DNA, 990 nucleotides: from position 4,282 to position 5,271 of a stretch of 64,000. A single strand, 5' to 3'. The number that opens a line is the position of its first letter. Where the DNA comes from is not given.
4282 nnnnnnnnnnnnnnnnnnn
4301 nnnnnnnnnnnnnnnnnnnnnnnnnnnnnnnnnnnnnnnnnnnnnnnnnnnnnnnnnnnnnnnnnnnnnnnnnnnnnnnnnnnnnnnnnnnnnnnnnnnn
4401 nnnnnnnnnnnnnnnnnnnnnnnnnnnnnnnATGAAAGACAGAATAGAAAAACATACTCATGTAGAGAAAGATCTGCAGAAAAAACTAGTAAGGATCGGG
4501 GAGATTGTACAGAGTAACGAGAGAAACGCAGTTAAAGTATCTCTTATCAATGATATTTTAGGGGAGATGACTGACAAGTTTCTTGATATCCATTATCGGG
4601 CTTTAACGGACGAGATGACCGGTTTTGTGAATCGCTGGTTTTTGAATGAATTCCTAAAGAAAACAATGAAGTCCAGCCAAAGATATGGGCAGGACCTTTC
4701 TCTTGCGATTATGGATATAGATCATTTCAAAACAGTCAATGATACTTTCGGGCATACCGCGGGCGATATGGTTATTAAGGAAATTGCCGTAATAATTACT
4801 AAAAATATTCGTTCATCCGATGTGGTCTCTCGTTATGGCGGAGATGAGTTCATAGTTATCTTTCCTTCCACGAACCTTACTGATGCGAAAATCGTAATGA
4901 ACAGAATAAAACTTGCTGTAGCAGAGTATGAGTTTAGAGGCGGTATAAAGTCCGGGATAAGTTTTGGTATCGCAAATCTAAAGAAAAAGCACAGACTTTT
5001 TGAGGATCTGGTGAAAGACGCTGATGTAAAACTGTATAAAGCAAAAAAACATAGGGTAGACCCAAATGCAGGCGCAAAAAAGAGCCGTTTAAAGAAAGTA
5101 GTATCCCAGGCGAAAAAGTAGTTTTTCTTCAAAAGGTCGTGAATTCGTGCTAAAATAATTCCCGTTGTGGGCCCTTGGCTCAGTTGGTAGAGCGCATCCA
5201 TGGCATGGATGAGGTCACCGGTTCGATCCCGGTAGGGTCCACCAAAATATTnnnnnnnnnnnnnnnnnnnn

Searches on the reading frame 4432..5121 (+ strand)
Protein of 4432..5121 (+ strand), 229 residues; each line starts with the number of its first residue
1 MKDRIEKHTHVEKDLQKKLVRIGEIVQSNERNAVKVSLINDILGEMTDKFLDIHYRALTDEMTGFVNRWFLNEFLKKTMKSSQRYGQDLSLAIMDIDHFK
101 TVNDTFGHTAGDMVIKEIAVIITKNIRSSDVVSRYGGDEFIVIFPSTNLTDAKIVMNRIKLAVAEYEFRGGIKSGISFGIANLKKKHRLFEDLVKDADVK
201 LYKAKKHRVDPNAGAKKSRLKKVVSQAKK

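Call 66: search_protein_families(library=pfam, max_evalue=0.001, proteins=[window:4432-5121:+])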
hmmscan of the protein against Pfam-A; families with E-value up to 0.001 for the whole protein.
window:4432-5121:+ (229 aa): 1 family
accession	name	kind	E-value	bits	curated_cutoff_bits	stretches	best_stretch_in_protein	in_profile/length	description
PF00990.26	GGDEF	-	6.8e-42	143.4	23.8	1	57-207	1-157/161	Diguanylate cyclase, GGDEF domain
